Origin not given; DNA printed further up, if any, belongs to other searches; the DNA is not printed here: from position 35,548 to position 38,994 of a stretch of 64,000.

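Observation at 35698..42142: Tandem duplicated, unusually long tail sheath genes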

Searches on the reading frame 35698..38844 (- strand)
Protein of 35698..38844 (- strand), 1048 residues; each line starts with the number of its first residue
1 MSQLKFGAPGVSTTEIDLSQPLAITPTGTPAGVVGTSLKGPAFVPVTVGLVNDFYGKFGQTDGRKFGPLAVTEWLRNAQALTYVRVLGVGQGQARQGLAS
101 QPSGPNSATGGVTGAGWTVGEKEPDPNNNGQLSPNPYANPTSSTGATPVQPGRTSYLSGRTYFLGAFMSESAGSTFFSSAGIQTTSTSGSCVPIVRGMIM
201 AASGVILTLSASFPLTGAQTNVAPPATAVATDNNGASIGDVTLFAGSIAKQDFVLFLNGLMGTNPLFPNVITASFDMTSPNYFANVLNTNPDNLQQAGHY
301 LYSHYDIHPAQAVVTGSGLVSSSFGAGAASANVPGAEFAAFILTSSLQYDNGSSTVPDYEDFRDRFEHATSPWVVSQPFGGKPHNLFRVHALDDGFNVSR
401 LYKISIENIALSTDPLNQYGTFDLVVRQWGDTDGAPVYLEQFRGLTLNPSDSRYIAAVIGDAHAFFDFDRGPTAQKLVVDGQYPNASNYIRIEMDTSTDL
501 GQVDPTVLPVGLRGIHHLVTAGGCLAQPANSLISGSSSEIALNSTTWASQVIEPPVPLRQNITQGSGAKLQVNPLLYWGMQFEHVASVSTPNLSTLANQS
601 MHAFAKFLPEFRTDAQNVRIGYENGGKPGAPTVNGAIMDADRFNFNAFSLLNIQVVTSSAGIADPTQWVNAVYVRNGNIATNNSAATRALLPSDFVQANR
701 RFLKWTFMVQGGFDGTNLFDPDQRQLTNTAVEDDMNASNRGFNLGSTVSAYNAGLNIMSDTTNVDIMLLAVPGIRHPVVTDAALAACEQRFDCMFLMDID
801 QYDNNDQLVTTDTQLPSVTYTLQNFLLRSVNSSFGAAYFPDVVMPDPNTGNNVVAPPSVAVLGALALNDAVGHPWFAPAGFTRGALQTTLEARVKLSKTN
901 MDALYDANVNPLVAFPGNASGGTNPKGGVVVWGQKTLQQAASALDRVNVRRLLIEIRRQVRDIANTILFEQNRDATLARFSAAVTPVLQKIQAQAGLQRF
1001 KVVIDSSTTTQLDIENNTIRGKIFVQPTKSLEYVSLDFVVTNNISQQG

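Call 4: search_protein_families(library=pfam, proteins=[window:35698-38844:-], max_evalue=0.01)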
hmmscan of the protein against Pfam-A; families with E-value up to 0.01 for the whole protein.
window:35698-38844:- (1048 aa): 1 family
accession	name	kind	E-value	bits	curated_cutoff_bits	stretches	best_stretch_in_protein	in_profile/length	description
PF17482.7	Phage_sheath_1C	-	2.4e-06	28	26.9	1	942-1041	4-104/104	Phage tail sheath C-terminal domain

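Call 5: search_protein_families(library=phrogs, proteins=[window:35698-38844:-], max_evalue=0.001)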
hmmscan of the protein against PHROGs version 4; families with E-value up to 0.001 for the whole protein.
window:35698-38844:- (1048 aa): 5 families
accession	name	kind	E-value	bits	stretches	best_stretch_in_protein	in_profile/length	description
phrog_23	-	tail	3.2e-56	192.1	2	723-1044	183-466/496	tail sheath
phrog_10581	-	tail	5e-37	128.7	1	849-1036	717-905/915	tail sheath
phrog_17610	-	tail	1.5e-21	76.9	1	819-1042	894-1108/1135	tail sheath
phrog_34521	-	tail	6.3e-12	45.2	1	839-1045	755-955/962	tail sheath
phrog_19666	-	tail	0.00093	18.7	0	933-1041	879-984/985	tail sheath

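Call 7: search_dna_similar(query=window:35698-38844:-, collection=phages, mode=protein, max_rows=40)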
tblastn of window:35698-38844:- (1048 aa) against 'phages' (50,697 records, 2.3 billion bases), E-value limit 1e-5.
Records with a match: 2655; places in all: 2722; records where one place covers at least 80% of the query: 0.
Best place of each record, by identity: <60% 2655.
By first word of the organism name: Escherichia 668; Synechococcus 379; Klebsiella 331; Salmonella 203; Vibrio 139; Shigella 89; Aeromonas 77; Acinetobacter 72; Erwinia 68; Cyanophage 61; and 66 more.
By host as written in the record: - 466; Escherichia coli 278; Klebsiella pneumoniae 115; Synechococcus 107; Erwinia amylovora 46; Synechococcus sp. 38; Escherichia coli O157:H7 38; Salmonella enterica 29; and 595 more.
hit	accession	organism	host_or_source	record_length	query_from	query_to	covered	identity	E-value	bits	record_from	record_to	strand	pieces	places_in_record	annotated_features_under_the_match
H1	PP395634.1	Microcystis phage Mel-JY01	Microcystis elabens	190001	332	1042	50%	34.4%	1e-52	301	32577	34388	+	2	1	tail sheath C-terminal domain containing protein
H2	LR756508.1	uncultured phage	metagenomic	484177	366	1038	45%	36.0%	5e-48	280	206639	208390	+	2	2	record has no annotation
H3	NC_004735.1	Rhodothermus phage RM378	Rhodothermus marinus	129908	368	1041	40%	31.5%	1e-22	173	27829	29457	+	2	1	similar to tail sheath protein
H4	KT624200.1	Bacillus phage SP-15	Bacillus subtilis W-23-S(r); Bacillus ...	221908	752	1040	28%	38.5%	5e-49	197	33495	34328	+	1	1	tail sheath protein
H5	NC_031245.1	Bacillus phage SP-15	Bacillus subtilis W-23-S(r); Bacillus ...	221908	752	1040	28%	38.5%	5e-49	197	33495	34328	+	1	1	tail sheath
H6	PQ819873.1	Streptococcus phage vB_SagM-GXN1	Streptococcus agalactiae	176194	707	1042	32%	32.0%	2e-33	146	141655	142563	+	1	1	tail sheath protein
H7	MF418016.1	Bacillus phage vB_BceM-HSE3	Bacillus cereus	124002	740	1043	29%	34.6%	4e-42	174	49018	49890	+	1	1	tail sheath protein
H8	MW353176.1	Flavobacterium phage vB_FspM_immuto_3-5A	Flavobacterium sp. LMO8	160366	751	1040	28%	36.2%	2e-48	195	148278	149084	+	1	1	tail sheath protein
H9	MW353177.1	Flavobacterium phage vB_FspM_immuto_13-6C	Flavobacterium sp. LMO8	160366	751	1040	28%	36.2%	2e-48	195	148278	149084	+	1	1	tail sheath protein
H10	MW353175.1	Flavobacterium phage vB_FspM_immuto_2-6A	Flavobacterium sp. LMO8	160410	751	1040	28%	36.2%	2e-48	195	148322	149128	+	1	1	tail sheath protein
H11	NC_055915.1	Flavobacterium phage vB_FspM_immuto_2-6A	Flavobacterium sp. LMO8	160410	751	1040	28%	36.2%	2e-48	195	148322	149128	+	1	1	tail sheath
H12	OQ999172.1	Listeria phage LIS04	Listeria innocua ATCC 51742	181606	752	1040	28%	35.4%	6e-43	177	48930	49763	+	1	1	tail sheath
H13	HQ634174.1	Prochlorococcus phage MED4-213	Prochlorococcus MED4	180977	717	1041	31%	30.1%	1e-29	134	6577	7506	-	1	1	tail sheath protein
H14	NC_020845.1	Prochlorococcus phage MED4-213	Prochlorococcus MED4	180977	717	1041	31%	30.1%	1e-29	134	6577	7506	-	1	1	tail sheath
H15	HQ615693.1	Synechococcus phage S-CRM01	Synechococcus sp. LC16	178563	714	1041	31%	29.8%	5e-29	132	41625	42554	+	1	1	gp18: tail sheath stabilizer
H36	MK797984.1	Pseudomonas phage vB_PaeM_PA5oct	-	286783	746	1034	28%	31.9%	2e-24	117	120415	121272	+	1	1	tail sheath monomer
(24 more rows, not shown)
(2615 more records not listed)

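Call 8: get_annotated_region(hit=H2, flank=9000)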
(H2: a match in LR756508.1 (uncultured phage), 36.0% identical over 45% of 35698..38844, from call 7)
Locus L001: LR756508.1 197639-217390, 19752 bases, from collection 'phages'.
description: uncultured phage genome assembly, chromosome: 1.
organism: uncultured phage (NCBI taxid 278008)
taxonomy: Viruses; environmental samples
host: -; source: metagenomic; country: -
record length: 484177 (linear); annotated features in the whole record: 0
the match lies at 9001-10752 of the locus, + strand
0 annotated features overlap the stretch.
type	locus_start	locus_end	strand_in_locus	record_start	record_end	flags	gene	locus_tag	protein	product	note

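Call 9: get_annotated_region(hit=H1, flank=9000)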
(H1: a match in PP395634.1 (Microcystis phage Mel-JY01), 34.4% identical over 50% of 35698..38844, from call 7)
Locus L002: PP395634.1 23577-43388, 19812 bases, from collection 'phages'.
description: Microcystis phage Mel-JY01, complete genome.
organism: Microcystis phage Mel-JY01 (NCBI taxid 3126653)
taxonomy: Viruses; Duplodnaviria; Heunggongvirae; Uroviricota; Caudoviricetes
host: Microcystis elabens; source: -; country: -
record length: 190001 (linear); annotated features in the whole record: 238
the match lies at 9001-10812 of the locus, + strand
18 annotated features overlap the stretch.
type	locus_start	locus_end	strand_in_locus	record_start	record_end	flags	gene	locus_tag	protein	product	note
CDS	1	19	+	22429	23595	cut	-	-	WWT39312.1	hypothetical protein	-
CDS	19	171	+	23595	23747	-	-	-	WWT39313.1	hypothetical protein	-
CDS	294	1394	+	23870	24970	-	-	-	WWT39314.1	hypothetical protein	-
CDS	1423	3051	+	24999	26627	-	-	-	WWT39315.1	capsid protein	T4-like bacteriophage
CDS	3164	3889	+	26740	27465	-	-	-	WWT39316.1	hypothetical protein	-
CDS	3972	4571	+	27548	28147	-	-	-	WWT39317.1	hypothetical protein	-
CDS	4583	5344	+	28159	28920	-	-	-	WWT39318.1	putative ATPase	phosphate starvation-inducible protein PhoH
CDS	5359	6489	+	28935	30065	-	-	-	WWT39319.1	hypothetical protein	-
CDS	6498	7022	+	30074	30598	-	-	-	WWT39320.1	hypothetical protein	-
CDS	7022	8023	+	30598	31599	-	-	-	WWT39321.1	hypothetical protein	-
CDS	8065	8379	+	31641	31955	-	-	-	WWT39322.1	hypothetical protein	-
CDS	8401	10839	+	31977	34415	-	-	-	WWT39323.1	tail sheath C-terminal domain containing protein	-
CDS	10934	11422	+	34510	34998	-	-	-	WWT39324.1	tail tube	Gp19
CDS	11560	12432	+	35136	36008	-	-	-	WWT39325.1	hypothetical protein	-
CDS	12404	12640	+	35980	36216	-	-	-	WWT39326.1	hypothetical protein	-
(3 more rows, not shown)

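Call 21: find_homologous_proteins(query=window:35698-38844:-)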
Query window:35698-38844:- (1048 aa): 2317 proteins with E <= 0.001 among 8000 candidates; the best 120 are listed.
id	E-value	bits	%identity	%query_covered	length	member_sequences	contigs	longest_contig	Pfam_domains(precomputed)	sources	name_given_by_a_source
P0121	0.0e+0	1863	80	100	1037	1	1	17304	PF17482.8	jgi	jgi:phage tail sheath protein FI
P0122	0.0e+0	1825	77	100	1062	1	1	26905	PF17482.8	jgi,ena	-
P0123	0.0e+0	1808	78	100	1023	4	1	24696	PF17482.8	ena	-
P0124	0.0e+0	1787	77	100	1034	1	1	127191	PF17482.8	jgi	jgi:hypothetical protein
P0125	0.0e+0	1755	76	100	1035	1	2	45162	PF17482.8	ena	-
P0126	0.0e+0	1727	75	100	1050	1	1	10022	PF17482.8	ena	-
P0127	0.0e+0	1697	73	100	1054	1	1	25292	PF17482.8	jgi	jgi:phage tail sheath protein FI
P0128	0.0e+0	1682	74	100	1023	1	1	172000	PF17482.8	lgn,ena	-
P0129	0.0e+0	1608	71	100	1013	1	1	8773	PF17482.8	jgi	jgi:phage tail sheath protein FI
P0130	0.0e+0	1556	68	100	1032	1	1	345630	PF17482.8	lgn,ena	-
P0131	0.0e+0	1545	68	100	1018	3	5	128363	PF17482.8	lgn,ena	-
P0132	0.0e+0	1543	69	100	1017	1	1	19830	PF17482.8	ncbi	-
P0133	0.0e+0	1543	69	100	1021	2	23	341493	PF17482.8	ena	-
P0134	0.0e+0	1535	67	100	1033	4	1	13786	PF17482.8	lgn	-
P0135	0.0e+0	1534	68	100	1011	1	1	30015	PF17482.8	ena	-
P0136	0.0e+0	1529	69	100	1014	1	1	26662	PF17482.8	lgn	-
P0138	0.0e+0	1524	68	100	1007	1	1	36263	PF17482.8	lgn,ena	-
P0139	0.0e+0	1524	69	100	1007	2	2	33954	PF17482.8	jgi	-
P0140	0.0e+0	1521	68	100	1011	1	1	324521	PF17482.8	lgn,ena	-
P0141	0.0e+0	1519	69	100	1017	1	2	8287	PF17482.8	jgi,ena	jgi:phage tail sheath protein FI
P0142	0.0e+0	1515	67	100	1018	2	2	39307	PF17482.8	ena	-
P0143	0.0e+0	1509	67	100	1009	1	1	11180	PF17482.8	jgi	jgi:phage tail sheath protein FI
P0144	0.0e+0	1505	68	100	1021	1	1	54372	PF17482.8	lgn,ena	-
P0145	0.0e+0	1504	66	100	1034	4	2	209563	PF17482.8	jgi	jgi:phage tail sheath protein FI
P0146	0.0e+0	1501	67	100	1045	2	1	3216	PF17482.8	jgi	-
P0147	0.0e+0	1500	67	100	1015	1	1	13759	PF17482.8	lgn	-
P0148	0.0e+0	1497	67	100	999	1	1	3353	PF17482.8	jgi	jgi:phage tail sheath protein FI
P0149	0.0e+0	1497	67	100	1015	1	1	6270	PF17482.8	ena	-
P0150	0.0e+0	1495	67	100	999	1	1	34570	PF17482.8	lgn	-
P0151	0.0e+0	1492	67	100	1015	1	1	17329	PF17482.8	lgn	-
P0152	0.0e+0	1491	66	100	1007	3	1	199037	PF17482.8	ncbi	-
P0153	0.0e+0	1489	66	100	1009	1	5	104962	PF17482.8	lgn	-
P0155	0.0e+0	1482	67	100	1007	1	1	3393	PF17482.8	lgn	-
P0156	0.0e+0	1481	66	100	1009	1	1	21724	PF17482.8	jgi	jgi:phage tail sheath protein FI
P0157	0.0e+0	1478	66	100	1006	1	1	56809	PF17482.8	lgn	-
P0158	0.0e+0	1478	65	100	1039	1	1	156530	PF17482.8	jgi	jgi:phage tail sheath protein FI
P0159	0.0e+0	1477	66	100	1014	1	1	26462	PF17482.8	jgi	-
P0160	0.0e+0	1474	65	100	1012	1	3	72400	PF17482.8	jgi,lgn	-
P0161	0.0e+0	1470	65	100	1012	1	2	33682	PF17482.8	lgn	-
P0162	0.0e+0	1465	65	100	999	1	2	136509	PF17482.8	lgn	-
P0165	0.0e+0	1447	64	100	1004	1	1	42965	PF17482.8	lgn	-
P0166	0.0e+0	1441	64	100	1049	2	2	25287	PF17482.8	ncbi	-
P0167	0.0e+0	1435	64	100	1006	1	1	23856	PF17482.8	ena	-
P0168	0.0e+0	1427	64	100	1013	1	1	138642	PF17482.8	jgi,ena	-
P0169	0.0e+0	1422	64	100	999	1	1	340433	PF17482.8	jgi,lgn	jgi:phage tail sheath protein FI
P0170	0.0e+0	1416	64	100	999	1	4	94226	PF17482.8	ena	-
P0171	0.0e+0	1404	65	96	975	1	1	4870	PF17482.8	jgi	-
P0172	0.0e+0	1394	64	100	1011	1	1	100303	PF17482.8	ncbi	-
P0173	0.0e+0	1392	63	100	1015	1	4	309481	PF17482.8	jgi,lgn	jgi:phage tail sheath protein FI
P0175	0.0e+0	1389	62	100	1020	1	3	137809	PF17482.8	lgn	-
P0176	0.0e+0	1384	63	100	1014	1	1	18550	PF17482.8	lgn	-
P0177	0.0e+0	1377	63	100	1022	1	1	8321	PF17482.8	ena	-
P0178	0.0e+0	1373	61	100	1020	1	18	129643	PF17482.8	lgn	-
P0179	0.0e+0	1373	62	100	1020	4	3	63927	PF17482.8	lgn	-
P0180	0.0e+0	1365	62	100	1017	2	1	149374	PF17482.8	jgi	-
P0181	0.0e+0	1363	62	100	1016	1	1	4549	PF17482.8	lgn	-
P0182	0.0e+0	1359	63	100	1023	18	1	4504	PF17482.8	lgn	-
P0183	0.0e+0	1357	61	100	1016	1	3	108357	PF17482.8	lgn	-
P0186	0.0e+0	1354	61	100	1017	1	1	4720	PF17482.8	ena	-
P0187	0.0e+0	1354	61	100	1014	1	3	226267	PF17482.8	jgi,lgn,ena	-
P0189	0.0e+0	1352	62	100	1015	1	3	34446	PF17482.8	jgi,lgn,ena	-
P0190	0.0e+0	1352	61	100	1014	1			PF17482.8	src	-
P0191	0.0e+0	1349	61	100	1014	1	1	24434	PF17482.8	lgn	-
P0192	0.0e+0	1349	61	100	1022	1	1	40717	PF17482.8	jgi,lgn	jgi:phage tail sheath protein FI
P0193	0.0e+0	1349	60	100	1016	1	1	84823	PF17482.8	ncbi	-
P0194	0.0e+0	1345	60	100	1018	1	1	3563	PF17482.8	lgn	-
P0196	0.0e+0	1343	62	100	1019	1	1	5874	PF17482.8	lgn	-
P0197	0.0e+0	1343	61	100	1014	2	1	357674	PF17482.8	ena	-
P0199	0.0e+0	1341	61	100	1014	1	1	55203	PF17482.8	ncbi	-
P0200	0.0e+0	1340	61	100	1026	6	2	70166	PF17482.8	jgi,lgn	-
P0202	0.0e+0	1339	61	100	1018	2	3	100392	PF17482.8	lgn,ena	-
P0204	0.0e+0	1339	61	100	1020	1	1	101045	PF17482.8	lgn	-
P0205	0.0e+0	1339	62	100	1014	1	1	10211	PF17482.8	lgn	-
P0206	0.0e+0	1339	59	100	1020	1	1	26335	PF17482.8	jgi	jgi:phage tail sheath protein FI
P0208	0.0e+0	1337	61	100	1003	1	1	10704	PF17482.8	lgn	-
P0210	0.0e+0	1334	60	100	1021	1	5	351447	PF17482.8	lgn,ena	-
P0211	0.0e+0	1334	62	100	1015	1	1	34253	PF17482.8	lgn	-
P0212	0.0e+0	1334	61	100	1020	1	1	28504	PF17482.8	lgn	-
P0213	0.0e+0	1333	60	100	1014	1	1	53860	PF17482.8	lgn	-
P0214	0.0e+0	1333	61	100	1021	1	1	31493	PF17482.8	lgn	-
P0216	0.0e+0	1331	61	100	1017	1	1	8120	PF17482.8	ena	-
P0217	0.0e+0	1329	61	100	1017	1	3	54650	PF17482.8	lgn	-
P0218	0.0e+0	1328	60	100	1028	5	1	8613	PF17482.8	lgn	-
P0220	0.0e+0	1328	61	100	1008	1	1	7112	PF17482.8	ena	-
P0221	0.0e+0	1328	61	100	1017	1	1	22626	PF17482.8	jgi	jgi:phage tail sheath protein FI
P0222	0.0e+0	1327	60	100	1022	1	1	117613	PF17482.8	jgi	jgi:phage tail sheath protein FI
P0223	0.0e+0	1324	60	100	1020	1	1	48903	PF17482.8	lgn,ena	-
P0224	0.0e+0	1324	60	100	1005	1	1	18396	PF17482.8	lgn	-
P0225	0.0e+0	1323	60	100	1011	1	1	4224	PF17482.8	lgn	-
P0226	0.0e+0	1322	60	100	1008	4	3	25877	PF17482.8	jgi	jgi:phage tail sheath protein FI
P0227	0.0e+0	1321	59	100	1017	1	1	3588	PF17482.8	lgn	-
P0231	0.0e+0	1316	60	100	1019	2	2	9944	PF17482.8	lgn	-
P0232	0.0e+0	1315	60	100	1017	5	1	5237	PF17482.8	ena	-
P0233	0.0e+0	1312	59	100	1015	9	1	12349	PF17482.8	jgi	-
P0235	0.0e+0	1312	60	100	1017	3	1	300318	PF17482.8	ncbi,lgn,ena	ncbi:MAG: hypothetical protein WCT13_05560 [Patescibacteria group bacterium]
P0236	0.0e+0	1311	59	100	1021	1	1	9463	PF17482.8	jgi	jgi:phage tail sheath protein FI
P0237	0.0e+0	1310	60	100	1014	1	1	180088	PF17482.8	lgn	-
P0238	0.0e+0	1309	60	100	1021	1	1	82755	PF17482.8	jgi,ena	-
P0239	0.0e+0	1308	60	100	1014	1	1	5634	PF17482.8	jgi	jgi:phage tail sheath protein FI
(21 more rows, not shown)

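Call 35: search_solved_structures(query=window:35698-38844:-, max_evalue=0.01)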
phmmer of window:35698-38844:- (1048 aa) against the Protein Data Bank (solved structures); distinct sequences matched with E-value up to 0.01: 15.
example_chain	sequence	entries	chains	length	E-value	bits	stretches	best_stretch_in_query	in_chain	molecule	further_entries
9ev2_S1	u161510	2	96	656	1.1e-23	86.5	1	854-1041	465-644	Tail sheath protein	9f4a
9mkb_1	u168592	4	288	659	4.7e-23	84.4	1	819-1041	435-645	gp18, tail sheath protein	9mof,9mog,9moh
3j2m_U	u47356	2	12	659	4.7e-22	81.1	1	819-1041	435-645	Tail sheath protein Gp18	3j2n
9x3p_A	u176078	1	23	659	1.2e-21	79.8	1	820-1041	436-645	Tail sheath protein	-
9ezm_A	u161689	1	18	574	4.3e-10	41.5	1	829-1035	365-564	Phage tail sheath protein FI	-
8bky_A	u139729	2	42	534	1.2e-08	36.7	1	831-1034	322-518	Phage tail sheath protein | Phage tail sheath family protein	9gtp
8bl4_V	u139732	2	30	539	5.1e-08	34.6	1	831-1034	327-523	Phage tail sheath family protein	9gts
9qgl_2A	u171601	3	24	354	6.4e-07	31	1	833-1038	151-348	Phage tail sheath family protein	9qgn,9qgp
6j0n_t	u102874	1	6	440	6.1e-06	27.8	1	852-993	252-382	Pvc3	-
9qgl_4A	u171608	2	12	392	9.1e-06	27.2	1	825-998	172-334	Phage tail sheath family protein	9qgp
6j0b_A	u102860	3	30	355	1.7e-05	26.3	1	833-1038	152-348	Pvc2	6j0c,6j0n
6rao_C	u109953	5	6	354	0.00013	23.3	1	834-998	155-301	Afp2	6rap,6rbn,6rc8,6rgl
9qgl_3A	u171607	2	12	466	0.00038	21.8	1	846-998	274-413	Phage tail sheath family protein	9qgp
9r9h_T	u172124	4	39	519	0.00087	20.6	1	830-1038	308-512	Phage tail sheath family protein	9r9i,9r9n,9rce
7b5h_AO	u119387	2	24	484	0.004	18.4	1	853-1036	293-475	All3325 protein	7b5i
